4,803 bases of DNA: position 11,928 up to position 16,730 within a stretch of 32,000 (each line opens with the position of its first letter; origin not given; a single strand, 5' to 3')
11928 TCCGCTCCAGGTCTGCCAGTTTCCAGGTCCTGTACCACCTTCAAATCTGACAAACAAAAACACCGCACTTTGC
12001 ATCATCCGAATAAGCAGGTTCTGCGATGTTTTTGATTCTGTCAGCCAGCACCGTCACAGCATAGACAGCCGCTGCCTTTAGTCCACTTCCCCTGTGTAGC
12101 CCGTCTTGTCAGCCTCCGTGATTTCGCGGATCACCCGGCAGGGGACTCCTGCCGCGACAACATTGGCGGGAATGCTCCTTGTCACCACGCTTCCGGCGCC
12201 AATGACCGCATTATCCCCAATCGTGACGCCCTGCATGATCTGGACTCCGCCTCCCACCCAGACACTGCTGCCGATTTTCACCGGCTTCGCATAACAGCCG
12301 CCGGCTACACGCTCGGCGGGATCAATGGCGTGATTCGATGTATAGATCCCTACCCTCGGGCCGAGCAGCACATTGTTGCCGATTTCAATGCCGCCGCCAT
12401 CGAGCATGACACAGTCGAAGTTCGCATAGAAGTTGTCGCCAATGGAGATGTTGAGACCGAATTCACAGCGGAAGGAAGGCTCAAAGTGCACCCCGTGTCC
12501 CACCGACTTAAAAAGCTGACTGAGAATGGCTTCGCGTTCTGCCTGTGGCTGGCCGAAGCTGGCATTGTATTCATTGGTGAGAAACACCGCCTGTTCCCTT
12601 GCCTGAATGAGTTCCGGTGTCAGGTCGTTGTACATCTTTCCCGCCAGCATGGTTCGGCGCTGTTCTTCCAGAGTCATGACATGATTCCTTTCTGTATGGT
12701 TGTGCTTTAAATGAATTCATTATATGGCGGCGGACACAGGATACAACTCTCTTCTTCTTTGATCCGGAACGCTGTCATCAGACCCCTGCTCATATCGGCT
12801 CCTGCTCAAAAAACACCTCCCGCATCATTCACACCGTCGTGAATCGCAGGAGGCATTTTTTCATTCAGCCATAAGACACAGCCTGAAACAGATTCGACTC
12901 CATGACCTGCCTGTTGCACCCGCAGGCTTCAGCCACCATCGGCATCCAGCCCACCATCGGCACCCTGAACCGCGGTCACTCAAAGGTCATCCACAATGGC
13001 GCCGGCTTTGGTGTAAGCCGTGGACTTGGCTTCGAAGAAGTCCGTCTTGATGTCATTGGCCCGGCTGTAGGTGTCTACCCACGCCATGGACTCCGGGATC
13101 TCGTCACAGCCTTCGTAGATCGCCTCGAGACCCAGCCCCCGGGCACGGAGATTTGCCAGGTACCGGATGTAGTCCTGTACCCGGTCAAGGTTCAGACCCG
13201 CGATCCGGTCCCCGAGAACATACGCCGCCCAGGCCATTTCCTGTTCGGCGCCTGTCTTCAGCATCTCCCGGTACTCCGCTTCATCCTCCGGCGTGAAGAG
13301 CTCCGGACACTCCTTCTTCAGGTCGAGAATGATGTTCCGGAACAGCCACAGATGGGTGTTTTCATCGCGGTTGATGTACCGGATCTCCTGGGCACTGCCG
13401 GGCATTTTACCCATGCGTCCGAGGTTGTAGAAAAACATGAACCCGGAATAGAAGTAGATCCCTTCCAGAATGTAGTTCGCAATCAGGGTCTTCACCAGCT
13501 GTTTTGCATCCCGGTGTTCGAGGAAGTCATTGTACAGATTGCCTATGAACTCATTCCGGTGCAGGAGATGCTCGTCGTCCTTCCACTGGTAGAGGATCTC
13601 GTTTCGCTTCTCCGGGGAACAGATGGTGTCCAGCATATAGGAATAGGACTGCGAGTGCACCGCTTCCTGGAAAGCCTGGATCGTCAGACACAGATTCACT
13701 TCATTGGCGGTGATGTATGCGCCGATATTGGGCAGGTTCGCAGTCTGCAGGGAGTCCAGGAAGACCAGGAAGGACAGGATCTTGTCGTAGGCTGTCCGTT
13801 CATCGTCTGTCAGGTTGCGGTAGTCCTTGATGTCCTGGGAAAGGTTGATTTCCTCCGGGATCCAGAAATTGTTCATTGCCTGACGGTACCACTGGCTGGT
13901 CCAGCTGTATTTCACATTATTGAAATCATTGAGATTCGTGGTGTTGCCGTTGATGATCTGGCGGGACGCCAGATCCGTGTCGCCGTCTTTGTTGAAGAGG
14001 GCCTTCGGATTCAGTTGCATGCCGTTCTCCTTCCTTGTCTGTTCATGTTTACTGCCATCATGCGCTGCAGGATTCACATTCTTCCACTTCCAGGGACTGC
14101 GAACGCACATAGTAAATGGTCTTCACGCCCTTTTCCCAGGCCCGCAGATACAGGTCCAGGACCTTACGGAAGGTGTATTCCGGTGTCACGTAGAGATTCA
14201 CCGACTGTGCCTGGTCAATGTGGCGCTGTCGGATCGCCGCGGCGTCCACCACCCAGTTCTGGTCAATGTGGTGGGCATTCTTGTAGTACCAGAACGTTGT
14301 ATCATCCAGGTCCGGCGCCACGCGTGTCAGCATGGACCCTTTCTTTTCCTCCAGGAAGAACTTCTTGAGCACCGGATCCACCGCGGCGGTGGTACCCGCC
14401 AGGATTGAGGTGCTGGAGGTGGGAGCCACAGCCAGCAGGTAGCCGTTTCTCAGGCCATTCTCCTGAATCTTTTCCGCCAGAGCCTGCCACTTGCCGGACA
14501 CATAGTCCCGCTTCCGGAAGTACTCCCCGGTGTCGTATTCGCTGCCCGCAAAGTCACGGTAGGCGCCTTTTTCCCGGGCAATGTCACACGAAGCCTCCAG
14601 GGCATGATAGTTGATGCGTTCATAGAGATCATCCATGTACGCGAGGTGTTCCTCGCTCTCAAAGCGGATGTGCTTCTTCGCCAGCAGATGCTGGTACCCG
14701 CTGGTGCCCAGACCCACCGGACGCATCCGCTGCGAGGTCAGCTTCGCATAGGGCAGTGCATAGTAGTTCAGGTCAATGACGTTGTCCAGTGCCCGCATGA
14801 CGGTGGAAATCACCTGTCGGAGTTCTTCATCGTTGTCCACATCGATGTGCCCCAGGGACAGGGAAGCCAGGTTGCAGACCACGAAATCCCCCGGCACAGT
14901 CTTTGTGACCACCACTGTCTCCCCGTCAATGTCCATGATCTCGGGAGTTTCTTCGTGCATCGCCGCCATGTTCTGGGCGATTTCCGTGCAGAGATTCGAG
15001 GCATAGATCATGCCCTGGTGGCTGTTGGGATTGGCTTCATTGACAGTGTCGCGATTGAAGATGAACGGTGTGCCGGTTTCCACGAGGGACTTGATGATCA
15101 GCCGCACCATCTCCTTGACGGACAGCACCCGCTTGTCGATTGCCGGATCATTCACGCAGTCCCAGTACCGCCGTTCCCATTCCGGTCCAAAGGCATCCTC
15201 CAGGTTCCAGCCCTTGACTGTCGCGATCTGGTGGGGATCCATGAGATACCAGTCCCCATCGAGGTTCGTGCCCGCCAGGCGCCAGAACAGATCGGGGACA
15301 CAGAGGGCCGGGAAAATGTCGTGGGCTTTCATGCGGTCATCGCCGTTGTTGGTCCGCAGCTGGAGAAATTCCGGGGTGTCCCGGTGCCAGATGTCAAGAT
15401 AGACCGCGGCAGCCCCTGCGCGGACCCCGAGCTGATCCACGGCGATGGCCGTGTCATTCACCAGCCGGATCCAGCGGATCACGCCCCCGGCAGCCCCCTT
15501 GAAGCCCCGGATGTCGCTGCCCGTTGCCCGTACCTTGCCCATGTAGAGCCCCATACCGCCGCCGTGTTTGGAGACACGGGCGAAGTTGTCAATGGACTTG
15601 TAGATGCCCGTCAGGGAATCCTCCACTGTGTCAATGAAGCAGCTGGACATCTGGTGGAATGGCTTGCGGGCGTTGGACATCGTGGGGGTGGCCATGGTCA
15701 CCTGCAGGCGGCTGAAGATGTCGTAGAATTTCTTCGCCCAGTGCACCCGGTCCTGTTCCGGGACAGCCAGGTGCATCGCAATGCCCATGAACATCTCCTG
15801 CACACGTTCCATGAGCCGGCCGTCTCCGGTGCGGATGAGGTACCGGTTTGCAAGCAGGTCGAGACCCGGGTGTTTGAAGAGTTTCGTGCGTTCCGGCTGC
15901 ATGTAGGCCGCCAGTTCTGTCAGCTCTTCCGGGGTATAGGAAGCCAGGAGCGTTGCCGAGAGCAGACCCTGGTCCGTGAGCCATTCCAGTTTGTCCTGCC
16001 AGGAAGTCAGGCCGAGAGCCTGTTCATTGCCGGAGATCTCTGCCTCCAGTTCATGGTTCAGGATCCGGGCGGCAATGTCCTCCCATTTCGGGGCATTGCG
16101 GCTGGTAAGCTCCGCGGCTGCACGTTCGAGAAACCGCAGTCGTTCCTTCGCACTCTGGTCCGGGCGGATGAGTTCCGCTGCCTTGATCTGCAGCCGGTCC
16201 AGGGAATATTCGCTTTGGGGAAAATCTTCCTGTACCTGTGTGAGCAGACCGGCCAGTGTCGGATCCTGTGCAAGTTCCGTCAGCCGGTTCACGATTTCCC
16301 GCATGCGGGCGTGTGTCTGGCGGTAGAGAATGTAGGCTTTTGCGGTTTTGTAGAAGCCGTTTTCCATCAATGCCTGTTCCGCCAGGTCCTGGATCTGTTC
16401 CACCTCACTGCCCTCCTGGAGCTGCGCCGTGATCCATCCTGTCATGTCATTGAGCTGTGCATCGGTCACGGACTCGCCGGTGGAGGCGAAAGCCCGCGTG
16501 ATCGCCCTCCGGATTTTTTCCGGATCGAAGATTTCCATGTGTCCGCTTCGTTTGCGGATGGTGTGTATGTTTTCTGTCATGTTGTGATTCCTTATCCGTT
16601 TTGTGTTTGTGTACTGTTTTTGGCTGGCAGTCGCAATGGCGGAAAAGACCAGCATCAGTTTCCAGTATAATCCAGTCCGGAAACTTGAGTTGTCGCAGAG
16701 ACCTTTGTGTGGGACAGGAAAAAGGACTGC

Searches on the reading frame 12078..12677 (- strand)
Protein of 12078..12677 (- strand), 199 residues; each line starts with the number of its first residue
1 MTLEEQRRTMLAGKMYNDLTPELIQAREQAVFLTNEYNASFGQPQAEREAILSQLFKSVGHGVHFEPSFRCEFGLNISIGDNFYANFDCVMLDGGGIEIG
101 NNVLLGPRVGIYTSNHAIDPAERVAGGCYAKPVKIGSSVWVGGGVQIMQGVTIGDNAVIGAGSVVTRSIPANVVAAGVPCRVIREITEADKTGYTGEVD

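Call 13: search_protein_families(library=pfam, proteins=[window:12078-12677:-], max_evalue=0.00001)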
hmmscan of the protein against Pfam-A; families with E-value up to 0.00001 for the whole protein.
window:12078-12677:- (199 aa): 3 families
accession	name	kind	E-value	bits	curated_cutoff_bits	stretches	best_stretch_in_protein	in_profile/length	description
PF12464.13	Mac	-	2.9e-14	53.5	22.1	1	10-60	2-53/53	Maltose acetyltransferase hexapeptide capping motif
PF00132.30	Hexapep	-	2.2e-13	49.7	27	1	133-167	2-36/36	Bacterial transferase hexapeptide (six repeats)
PF14602.12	Hexapep_2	-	7.9e-08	32.3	27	1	132-167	1-34/34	Hexapeptide repeat of succinyl-transferase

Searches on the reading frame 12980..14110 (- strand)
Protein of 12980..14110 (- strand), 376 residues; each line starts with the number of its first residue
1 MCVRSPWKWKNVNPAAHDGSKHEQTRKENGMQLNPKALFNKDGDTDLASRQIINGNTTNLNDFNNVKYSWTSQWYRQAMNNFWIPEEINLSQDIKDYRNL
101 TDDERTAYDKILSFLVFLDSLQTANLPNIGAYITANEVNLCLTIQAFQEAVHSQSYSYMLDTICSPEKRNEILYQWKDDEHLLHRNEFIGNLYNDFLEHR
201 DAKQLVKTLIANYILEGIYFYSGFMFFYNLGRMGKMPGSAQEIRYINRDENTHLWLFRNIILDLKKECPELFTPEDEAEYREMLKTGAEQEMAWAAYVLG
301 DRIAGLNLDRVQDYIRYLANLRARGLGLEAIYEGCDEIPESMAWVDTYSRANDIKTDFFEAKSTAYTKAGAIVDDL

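Call 13: search_protein_families(library=pfam, proteins=[window:12980-14110:-], max_evalue=0.00001)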
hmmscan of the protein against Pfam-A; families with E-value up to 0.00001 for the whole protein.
window:12980-14110:- (376 aa): 1 family
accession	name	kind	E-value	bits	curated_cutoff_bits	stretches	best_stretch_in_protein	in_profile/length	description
PF00268.27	Ribonuc_red_sm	-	7.2e-92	308.2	33.6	1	61-334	2-276/281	Ribonucleotide reductase, small chain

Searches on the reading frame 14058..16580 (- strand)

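Call 14: search_protein_families(library=pfam, proteins=[window:14058-16580:-], max_evalue=0.00001)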
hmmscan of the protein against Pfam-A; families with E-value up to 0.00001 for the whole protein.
window:14058-16580:- (840 aa): 3 families
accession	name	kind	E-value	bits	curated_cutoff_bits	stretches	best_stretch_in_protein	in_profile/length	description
PF02867.20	Ribonuc_red_lgC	-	8.4e-156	520.1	23.9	1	312-825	1-523/523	Ribonucleotide reductase, barrel domain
PF00317.26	Ribonuc_red_lgN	-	2.5e-22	79.2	28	1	235-307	3-75/77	Ribonucleotide reductase, all-alpha domain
PF03477.21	ATP-cone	-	2.2e-20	73.4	25.8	1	7-91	2-87/88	ATP cone domain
